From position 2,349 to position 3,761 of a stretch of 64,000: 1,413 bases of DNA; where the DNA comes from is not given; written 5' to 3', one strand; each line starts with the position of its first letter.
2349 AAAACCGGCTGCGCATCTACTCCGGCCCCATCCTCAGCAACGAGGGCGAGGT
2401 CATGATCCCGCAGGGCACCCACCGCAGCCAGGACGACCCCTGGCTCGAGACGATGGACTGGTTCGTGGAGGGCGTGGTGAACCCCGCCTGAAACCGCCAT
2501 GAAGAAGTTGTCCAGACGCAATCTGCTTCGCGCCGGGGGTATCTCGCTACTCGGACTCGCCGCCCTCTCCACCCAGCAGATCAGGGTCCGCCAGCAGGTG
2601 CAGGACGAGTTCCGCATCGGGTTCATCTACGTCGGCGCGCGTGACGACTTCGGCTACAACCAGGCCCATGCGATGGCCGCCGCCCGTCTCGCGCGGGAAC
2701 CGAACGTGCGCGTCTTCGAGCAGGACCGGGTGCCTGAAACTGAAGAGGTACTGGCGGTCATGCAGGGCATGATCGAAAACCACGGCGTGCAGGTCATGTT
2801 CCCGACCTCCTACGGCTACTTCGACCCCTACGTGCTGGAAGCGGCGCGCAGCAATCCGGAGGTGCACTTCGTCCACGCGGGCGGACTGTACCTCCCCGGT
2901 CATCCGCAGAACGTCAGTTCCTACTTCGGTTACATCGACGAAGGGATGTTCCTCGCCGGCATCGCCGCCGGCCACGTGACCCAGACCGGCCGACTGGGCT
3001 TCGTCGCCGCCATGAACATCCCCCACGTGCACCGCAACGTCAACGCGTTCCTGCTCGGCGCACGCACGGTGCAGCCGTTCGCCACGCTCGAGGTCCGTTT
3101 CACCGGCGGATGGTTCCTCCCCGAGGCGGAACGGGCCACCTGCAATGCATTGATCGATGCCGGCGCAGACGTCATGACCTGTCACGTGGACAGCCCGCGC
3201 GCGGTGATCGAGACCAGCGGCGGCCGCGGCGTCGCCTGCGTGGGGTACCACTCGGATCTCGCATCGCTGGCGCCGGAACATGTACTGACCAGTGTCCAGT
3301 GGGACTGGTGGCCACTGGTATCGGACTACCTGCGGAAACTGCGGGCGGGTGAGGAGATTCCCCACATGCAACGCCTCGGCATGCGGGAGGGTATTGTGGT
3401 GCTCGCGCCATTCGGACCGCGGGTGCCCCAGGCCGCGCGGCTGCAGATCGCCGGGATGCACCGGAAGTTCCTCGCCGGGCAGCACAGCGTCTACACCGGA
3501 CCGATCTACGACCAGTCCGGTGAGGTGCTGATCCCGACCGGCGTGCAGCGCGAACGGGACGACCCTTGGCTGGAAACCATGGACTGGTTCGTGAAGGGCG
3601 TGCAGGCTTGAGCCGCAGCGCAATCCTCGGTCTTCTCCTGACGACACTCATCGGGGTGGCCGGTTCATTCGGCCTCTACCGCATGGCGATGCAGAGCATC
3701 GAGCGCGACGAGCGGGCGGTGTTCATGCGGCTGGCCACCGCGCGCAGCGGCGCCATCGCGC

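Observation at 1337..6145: Two tandem Tat-exported BMP-family binding proteins with no ABC transporter, operonic with a CHASE-PAS histidine kinase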

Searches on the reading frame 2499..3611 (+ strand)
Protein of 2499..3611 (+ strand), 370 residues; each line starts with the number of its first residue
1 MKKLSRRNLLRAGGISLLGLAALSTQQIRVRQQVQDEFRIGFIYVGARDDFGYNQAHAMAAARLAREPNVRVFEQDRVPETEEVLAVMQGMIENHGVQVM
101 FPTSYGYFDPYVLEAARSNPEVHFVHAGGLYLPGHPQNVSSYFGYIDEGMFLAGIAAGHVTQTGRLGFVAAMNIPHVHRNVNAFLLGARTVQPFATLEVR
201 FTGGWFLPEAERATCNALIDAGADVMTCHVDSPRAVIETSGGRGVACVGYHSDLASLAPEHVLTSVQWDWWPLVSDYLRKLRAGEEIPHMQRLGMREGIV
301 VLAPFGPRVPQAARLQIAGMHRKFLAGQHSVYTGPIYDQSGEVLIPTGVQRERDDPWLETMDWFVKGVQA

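Call 3: search_protein_families(library=pfam, proteins=[window:2499-3611:+], max_evalue=0.01)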
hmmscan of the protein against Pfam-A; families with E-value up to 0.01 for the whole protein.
window:2499-3611:+ (370 aa): 1 family
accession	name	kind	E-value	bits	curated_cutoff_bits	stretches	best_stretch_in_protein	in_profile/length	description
PF02608.20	Bmp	-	1.2e-36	126.7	24.1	1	39-302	3-268/301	ABC transporter substrate-binding protein PnrA-like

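Call 4: search_protein_families(library=ncbifam, proteins=[window:2499-3611:+], max_evalue=0.01)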
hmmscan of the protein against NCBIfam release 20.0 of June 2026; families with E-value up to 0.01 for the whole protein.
window:2499-3611:+ (370 aa): 1 family
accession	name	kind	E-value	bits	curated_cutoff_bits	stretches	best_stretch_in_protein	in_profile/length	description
NF047927.1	ABC_BMP_B6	equivalog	7.8e-15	54.8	400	1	47-327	12-295/314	putative B6 ABC transporter substrate-binding protein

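Call 5: find_homologous_proteins(query=window:2499-3611:+, max_evalue=1e-10)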
Query window:2499-3611:+ (370 aa): 4095 proteins with E <= 1e-10 among 8000 candidates; the best 120 are listed.
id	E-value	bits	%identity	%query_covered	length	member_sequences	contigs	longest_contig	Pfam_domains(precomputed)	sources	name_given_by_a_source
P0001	1.6e-251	852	100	100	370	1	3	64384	PF02608.21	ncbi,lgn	-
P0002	2.7e-207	706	81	100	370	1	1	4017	PF02608.21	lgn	-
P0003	3.7e-191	653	75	100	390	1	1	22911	PF02608.21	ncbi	-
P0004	1.3e-155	536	62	100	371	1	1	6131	PF02608.21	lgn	-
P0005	2.2e-153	529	58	100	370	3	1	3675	PF02608.21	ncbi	-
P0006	5.7e-121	422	53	92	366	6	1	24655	PF02608.21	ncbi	-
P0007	3.7e-118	413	50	99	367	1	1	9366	PF02608.21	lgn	-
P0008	8.4e-116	405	50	99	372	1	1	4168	PF02608.21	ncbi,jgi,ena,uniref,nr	ncbi:MAG: BMP family ABC transporter substrate-binding protein [Candidatus Tectomicrobia bacterium]|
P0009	6.3e-114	399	51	98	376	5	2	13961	PF02608.21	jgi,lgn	jgi:simple sugar transport system substrate-binding protein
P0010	1.5e-113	398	50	99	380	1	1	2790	PF02608.21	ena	-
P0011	1.8e-113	398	50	99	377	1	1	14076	PF02608.21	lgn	-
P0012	4.3e-113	396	49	99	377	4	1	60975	PF02608.21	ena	-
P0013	3.2e-112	393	49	99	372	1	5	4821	PF02608.21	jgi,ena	-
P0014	1.3e-111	391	49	99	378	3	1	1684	PF02608.21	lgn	-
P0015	1.4e-110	388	49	99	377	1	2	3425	PF02608.21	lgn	-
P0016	3.1e-110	387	52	89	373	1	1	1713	PF02608.21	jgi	jgi:simple sugar transport system substrate-binding protein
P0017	4.2e-110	387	48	99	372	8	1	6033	PF02608.21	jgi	jgi:basic membrane protein A and related proteins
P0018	5.9e-110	386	47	99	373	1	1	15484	PF02608.21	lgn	-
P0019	9.7e-110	385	49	99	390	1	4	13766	PF02608.21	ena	-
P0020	9.7e-110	385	49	99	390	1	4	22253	PF02608.21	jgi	jgi:simple sugar transport system substrate-binding protein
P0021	1.3e-109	385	49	99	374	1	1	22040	PF02608.21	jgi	jgi:simple sugar transport system substrate-binding protein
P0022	1.3e-109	385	48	99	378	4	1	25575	PF02608.21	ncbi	-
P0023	1.6e-109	385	48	99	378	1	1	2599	PF02608.21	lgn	-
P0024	1.6e-109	385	50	90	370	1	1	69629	PF02608.21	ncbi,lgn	-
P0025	1.8e-109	384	53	89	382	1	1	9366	PF02608.21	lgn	-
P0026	2.0e-109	384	48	99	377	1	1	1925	PF02608.21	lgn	-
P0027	2.5e-109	384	48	99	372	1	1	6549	PF02608.21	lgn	-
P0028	2.6e-109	384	49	99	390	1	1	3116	PF02608.21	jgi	-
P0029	2.7e-109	384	48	99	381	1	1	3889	PF02608.21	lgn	-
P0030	2.9e-109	384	48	99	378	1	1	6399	PF02608.21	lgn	-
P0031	3.2e-109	384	48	99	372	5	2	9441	PF02608.21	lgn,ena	-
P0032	5.7e-109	383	48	99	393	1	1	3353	PF02608.21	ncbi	-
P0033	7.4e-109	382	48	99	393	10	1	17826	PF02608.21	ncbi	-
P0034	1.1e-108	382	49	90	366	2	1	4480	PF02608.21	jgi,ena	-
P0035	1.2e-108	382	49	98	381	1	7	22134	PF02608.21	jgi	jgi:basic membrane protein A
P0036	1.3e-108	382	48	99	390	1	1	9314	PF02608.21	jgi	-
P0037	2.0e-108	381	48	99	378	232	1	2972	PF02608.21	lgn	-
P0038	2.5e-108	381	48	99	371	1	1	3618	PF02608.21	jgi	-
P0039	3.1e-108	380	48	99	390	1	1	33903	PF02608.21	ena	-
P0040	7.6e-108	379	48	99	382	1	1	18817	PF02608.21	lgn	-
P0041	7.9e-108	379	47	99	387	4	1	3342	PF02608.21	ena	-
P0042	8.0e-108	379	45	99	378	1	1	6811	PF02608.21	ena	-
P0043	9.3e-108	379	48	99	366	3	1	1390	PF02608.21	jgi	-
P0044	9.7e-108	379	47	98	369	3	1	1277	PF02608.21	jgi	jgi:simple sugar transport system substrate-binding protein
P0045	1.2e-107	378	48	99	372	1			PF02608.21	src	-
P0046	1.2e-107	378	47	99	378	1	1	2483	PF02608.21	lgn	-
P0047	1.3e-107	378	52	89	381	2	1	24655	PF02608.21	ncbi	-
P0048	1.4e-107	378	47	96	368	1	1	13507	PF02608.21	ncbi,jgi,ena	jgi:simple sugar transport system substrate-binding protein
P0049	1.7e-107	378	52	89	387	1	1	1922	PF02608.21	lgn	-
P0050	1.7e-107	378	47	99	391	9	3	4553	PF02608.21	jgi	jgi:simple sugar transport system substrate-binding protein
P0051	1.8e-107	378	48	99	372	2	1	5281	PF02608.21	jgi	jgi:simple sugar transport system substrate-binding protein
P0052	1.8e-107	378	48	99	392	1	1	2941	PF02608.21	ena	-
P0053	1.8e-107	378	48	99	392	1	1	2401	PF02608.21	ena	-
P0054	2.1e-107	378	48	99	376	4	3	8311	PF02608.21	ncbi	-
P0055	2.3e-107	377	48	99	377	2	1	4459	PF02608.21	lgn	-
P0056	4.5e-107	377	46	99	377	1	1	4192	PF02608.21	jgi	-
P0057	4.7e-107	377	47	98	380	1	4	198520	PF02608.21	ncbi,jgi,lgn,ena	-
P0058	5.5e-107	376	46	99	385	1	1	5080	PF02608.21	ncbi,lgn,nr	ncbi:MAG: BMP family ABC transporter substrate-binding protein [Oleibacter sp.]|nr:BMP family ABC tr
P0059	6.0e-107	376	48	99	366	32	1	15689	PF02608.21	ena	-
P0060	8.1e-107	376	45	99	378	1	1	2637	PF10518.15,PF02608.21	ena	-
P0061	8.1e-107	376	50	89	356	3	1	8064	PF02608.21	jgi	jgi:simple sugar transport system substrate-binding protein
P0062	9.6e-107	375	48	99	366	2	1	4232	PF02608.21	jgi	jgi:simple sugar transport system substrate-binding protein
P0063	1.2e-106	375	49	90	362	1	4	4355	PF02608.21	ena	-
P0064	1.3e-106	375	46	99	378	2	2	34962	PF02608.21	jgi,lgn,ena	-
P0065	1.5e-106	375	47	99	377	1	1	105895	PF02608.21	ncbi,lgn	-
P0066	1.6e-106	375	47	98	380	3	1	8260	PF02608.21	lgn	-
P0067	1.6e-106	375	47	99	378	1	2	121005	PF02608.21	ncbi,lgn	ncbi:MAG: BMP family ABC transporter substrate-binding protein [Candidatus Tectimicrobiota bacterium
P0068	1.6e-106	375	49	91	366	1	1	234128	PF02608.21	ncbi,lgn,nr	ncbi:MAG: BMP family ABC transporter substrate-binding protein [Planctomycetota bacterium]|nr:BMP fa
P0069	1.6e-106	375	50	91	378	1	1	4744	PF02608.21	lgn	-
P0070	1.8e-106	375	48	99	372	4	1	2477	PF02608.21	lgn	-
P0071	2.0e-106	374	45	99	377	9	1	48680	PF02608.21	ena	-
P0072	2.5e-106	374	50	90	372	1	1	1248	PF02608.21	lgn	-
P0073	2.6e-106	374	46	99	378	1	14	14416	PF10518.15,PF02608.21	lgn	-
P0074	2.6e-106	374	46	99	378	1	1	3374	PF10518.15,PF02608.21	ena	-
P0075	2.8e-106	374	46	99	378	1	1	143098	PF02608.21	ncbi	-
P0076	3.3e-106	374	47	99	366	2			PF02608.21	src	-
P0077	3.4e-106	374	46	99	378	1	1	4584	PF02608.21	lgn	-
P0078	3.4e-106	374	49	91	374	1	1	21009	PF02608.21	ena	-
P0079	3.6e-106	374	48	99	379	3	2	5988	PF02608.21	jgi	jgi:basic membrane protein A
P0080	3.7e-106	374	48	92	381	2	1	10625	PF02608.21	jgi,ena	jgi:basic membrane protein A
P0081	3.9e-106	373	47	99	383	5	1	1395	PF02608.21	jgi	jgi:simple sugar transport system substrate-binding protein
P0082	4.2e-106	373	47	99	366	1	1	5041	PF02608.21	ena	-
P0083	4.4e-106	373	50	89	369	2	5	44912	PF02608.21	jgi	jgi:basic membrane protein A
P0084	4.7e-106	373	50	90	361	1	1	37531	PF02608.21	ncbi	-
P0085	4.7e-106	373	46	99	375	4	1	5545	PF02608.21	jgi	jgi:simple sugar transport system substrate-binding protein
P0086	5.3e-106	373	46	99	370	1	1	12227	PF02608.21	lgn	-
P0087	6.1e-106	373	46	99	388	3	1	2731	PF02608.21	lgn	-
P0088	6.7e-106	373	50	90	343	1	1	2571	PF02608.21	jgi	jgi:simple sugar transport system substrate-binding protein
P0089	7.6e-106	373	48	90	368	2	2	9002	PF02608.21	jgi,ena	-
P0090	7.8e-106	372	48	95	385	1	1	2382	PF02608.21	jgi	jgi:basic membrane protein A and related proteins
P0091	8.3e-106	372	46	99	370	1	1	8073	PF02608.21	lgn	-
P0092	9.9e-106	372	45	99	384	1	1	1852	PF02608.21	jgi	jgi:simple sugar transport system substrate-binding protein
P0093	9.9e-106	372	49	91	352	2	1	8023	PF02608.21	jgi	jgi:simple sugar transport system substrate-binding protein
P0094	1.1e-105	372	46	99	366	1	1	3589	PF02608.21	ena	-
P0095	1.1e-105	372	47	99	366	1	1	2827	PF02608.21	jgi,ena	-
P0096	1.2e-105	372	46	98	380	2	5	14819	PF02608.21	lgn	-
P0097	1.3e-105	372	49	91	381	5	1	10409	PF02608.21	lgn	-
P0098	1.3e-105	372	46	99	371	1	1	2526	PF02608.21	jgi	jgi:simple sugar transport system substrate-binding protein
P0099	1.4e-105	372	47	99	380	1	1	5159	PF02608.21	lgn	-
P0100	1.5e-105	372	47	98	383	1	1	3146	PF02608.21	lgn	-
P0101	1.5e-105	372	49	90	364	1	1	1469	PF02608.21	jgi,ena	-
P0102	1.5e-105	372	50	89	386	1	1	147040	PF02608.21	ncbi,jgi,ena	jgi:simple sugar transport system substrate-binding protein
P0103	1.6e-105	371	46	99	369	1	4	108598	PF02608.21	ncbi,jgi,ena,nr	ncbi:MAG TPA: BMP family ABC transporter substrate-binding protein [Stellaceae bacterium]|nr:BMP fam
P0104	1.9e-105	371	47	98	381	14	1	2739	PF02608.21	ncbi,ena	-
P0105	2.0e-105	371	47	99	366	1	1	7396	PF02608.21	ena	-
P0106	2.1e-105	371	49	90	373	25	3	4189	PF02608.21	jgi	jgi:basic membrane protein A and related proteins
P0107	2.3e-105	371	49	89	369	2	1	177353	PF02608.21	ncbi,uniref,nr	ncbi:BMP family ABC transporter substrate-binding protein [Acidisoma cellulosilytica]|uniref:BMP fam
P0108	2.5e-105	371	49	90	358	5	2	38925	PF02608.21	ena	-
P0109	2.7e-105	371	45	99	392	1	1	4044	PF02608.21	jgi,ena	jgi:simple sugar transport system substrate-binding protein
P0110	2.9e-105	371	48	90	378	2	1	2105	PF02608.21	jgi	jgi:simple sugar transport system substrate-binding protein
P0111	2.9e-105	371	47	98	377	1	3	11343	PF02608.21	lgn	-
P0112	3.4e-105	370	46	99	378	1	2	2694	PF02608.21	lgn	-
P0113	3.5e-105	370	49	89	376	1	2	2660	PF02608.21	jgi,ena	-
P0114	3.5e-105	370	48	90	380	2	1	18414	PF02608.21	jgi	jgi:simple sugar transport system substrate-binding protein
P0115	4.1e-105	370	47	99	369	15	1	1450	PF02608.21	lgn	-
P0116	4.2e-105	370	45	99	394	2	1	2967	PF02608.21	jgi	jgi:basic membrane protein A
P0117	4.7e-105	370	50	89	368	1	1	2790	PF02608.21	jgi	jgi:simple sugar transport system substrate-binding protein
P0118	4.8e-105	370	46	99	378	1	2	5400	PF02608.21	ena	-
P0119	5.1e-105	370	48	91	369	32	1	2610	PF02608.21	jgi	jgi:basic membrane protein A and related proteins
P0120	5.2e-105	370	48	95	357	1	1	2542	PF02608.21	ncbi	-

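Call 6: find_encoding_contigs(protein=P0003, flank=8000, max_places=3)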
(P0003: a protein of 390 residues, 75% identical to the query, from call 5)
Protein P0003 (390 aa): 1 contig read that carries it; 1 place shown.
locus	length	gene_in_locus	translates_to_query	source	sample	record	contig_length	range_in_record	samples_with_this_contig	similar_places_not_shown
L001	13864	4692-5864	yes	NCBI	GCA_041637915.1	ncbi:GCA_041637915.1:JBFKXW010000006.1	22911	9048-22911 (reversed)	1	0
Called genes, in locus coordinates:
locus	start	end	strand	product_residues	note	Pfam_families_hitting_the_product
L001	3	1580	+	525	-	?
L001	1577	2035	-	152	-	-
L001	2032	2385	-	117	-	-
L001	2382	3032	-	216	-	PF08281:Sigma70_r4_2, PF04545:Sigma70_r4 (weak)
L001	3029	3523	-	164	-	PF13430:DUF4112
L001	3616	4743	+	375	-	PF02608:Bmp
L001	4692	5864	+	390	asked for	PF02608:Bmp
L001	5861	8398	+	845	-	PF13426:PAS_9 (faint), PF03924:CHASE, PF08448:PAS_4 (faint), PF00989:PAS (faint), PF13188:PAS_8 (weak), PF00512:HisKA, PF02518:HATPase_c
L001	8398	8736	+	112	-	PF00355:Rieske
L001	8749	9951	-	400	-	PF00155:Aminotran_1_2, PF00266:Aminotran_5 (weak), PF01041:DegT_DnrJ_EryC1 (weak)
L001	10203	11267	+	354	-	-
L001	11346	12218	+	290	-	PF00749:tRNA-synt_1c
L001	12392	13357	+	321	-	PF00158:Sigma54_activat, PF01078:Mg_chelatase (weak), PF14532:Sigma54_activ_2, PF07728:AAA_5 (weak), PF25601:AAA_lid_14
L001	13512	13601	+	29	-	-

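Call 7: find_encoding_contigs(protein=P0006, flank=8000, max_places=3)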
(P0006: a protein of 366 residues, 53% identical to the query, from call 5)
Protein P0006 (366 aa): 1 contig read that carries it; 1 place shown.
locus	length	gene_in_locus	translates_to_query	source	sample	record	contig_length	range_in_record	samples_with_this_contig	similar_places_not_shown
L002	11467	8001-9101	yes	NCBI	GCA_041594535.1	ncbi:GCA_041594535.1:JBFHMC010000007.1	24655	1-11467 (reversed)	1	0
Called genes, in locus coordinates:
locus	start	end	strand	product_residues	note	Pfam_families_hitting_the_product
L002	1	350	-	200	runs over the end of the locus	PF13428:TPR_14 (faint), PF13414:TPR_11 (weak)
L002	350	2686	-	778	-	PF14814:UB2H, PF00912:Transgly, PF00905:Transpeptidase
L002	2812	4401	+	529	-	PF01636:APH (weak), PF06414:Zeta_toxin, PF13671:AAA_33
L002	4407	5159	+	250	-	PF08241:Methyltransf_11, PF08242:Methyltransf_12 (weak), PF13649:Methyltransf_25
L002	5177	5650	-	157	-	-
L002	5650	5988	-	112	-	-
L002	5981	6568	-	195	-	PF08281:Sigma70_r4_2, PF04545:Sigma70_r4, PF22233:PhyR_sigma-like (weak)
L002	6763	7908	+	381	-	PF02608:Bmp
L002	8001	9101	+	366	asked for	PF02608:Bmp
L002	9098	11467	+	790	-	?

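Call 8: find_encoding_contigs(protein=P0007, flank=8000, max_places=3)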
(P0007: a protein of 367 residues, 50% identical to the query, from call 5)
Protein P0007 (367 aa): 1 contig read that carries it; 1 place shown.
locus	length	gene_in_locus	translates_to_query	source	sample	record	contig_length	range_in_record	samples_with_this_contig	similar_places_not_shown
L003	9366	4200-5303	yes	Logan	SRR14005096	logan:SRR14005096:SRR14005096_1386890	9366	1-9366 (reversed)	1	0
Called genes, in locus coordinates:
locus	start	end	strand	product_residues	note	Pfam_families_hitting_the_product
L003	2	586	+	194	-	?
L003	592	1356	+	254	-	PF08241:Methyltransf_11, PF08242:Methyltransf_12, PF13649:Methyltransf_25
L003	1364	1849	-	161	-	-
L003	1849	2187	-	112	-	-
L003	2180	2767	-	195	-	PF22233:PhyR_sigma-like (faint), PF08281:Sigma70_r4_2, PF04545:Sigma70_r4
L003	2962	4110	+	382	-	PF02608:Bmp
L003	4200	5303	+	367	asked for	PF02608:Bmp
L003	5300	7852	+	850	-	PF03924:CHASE, PF00989:PAS, PF08448:PAS_4 (faint), PF13188:PAS_8, PF13426:PAS_9, PF00512:HisKA, PF02518:HATPase_c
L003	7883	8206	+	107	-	PF00355:Rieske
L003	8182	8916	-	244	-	PF17746:SfsA_N, PF03749:SfsA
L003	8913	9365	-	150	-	?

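Call 9: find_encoding_contigs(protein=P0012, flank=7000, max_places=2)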
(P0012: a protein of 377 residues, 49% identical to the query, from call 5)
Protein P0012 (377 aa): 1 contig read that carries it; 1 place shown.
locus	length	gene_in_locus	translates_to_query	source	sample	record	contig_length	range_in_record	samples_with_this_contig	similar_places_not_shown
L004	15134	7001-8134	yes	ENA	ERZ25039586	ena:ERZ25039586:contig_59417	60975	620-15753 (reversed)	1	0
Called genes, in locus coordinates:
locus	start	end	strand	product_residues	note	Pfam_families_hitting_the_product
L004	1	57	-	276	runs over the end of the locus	PF00343:Phosphorylase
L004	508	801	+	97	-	-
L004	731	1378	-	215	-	PF00343:Phosphorylase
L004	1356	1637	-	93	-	-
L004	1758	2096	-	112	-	PF01740:STAS, PF13466:STAS_2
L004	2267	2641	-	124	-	PF13581:HATPase_c_2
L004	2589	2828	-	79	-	PF07228:SpoIIE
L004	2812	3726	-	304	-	PF00072:Response_reg, PF07228:SpoIIE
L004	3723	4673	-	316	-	PF00072:Response_reg, PF01627:Hpt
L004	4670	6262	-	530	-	PF00989:PAS, PF13188:PAS_8 (weak), PF08448:PAS_4, PF13426:PAS_9, PF08447:PAS_3 (weak), PF00512:HisKA, PF02518:HATPase_c, PF00072:Response_reg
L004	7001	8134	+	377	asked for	PF02608:Bmp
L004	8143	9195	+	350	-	PF02653:BPD_transp_2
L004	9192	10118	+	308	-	PF02653:BPD_transp_2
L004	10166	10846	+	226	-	PF00857:Isochorismatase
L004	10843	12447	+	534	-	PF00005:ABC_tran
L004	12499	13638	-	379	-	PF01425:Amidase, PF21986:AH_C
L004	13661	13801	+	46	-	PF03714:PUD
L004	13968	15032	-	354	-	PF02254:TrkA_N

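Call 10: find_encoding_contigs(protein=P0068, flank=7000, max_places=2)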
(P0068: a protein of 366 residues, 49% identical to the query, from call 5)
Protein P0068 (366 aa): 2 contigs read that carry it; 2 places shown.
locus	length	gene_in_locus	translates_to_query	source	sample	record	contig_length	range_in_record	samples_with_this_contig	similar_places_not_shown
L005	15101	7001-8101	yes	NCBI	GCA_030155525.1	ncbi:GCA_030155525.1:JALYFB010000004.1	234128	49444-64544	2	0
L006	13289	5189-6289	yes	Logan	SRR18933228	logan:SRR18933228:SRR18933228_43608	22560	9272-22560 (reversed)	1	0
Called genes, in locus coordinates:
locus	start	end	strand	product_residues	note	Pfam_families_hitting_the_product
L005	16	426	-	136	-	PF12973:Cupin_7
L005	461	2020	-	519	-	PF03193:RsgA_GTPase (faint), PF00005:ABC_tran, PF13304:AAA_21 (faint), PF00005:ABC_tran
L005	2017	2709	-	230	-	PF00857:Isochorismatase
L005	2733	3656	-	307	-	PF02653:BPD_transp_2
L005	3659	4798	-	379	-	PF02653:BPD_transp_2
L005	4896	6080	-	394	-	-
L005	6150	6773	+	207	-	-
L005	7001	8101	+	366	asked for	PF02608:Bmp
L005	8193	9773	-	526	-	PF00072:Response_reg, PF00158:Sigma54_activat, PF14532:Sigma54_activ_2, PF07728:AAA_5 (weak), PF25601:AAA_lid_14, PF02954:HTH_8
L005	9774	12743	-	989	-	PF03924:CHASE, PF00989:PAS (weak), PF13426:PAS_9 (weak), PF08447:PAS_3 (weak), PF00512:HisKA, PF02518:HATPase_c, PF00072:Response_reg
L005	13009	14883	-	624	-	PF01425:Amidase, PF21986:AH_C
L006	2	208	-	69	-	?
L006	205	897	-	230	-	PF00857:Isochorismatase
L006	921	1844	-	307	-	PF02653:BPD_transp_2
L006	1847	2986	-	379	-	PF02653:BPD_transp_2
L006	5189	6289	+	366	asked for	PF02608:Bmp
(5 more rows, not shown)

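Call 11: find_encoding_contigs(protein=P0107, flank=7000, max_places=2)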
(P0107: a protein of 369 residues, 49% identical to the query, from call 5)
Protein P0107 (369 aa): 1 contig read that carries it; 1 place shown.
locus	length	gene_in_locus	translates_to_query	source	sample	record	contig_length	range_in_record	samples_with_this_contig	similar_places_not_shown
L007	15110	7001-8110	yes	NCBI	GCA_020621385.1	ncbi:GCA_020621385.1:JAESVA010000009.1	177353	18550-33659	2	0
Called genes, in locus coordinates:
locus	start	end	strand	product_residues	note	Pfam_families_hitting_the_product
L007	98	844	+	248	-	PF00106:adh_short, PF01370:Epimerase (weak), PF08659:KR, PF13561:adh_short_C2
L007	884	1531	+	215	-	PF02798:GST_N, PF13409:GST_N_2, PF13417:GST_N_3, PF00043:GST_C (weak), PF13410:GST_C_2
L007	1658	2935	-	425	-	PF13609:Porin_4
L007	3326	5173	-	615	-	PF00884:Sulfatase (weak), PF01663:Phosphodiest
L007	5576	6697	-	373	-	PF01266:DAO (faint), PF01494:FAD_binding_3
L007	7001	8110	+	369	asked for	PF02608:Bmp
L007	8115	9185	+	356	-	PF02653:BPD_transp_2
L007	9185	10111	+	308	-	PF02653:BPD_transp_2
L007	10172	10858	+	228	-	PF00857:Isochorismatase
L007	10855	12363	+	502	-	PF00005:ABC_tran, PF13304:AAA_21 (faint), PF00005:ABC_tran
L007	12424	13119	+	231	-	PF00392:GntR, PF07729:FCD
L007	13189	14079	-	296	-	PF01370:Epimerase, PF05368:NmrA (weak), PF13460:NAD_binding_10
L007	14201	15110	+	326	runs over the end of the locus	PF12852:Cupin_6, PF00165:HTH_AraC, PF12833:HTH_18, PF00165:HTH_AraC (weak)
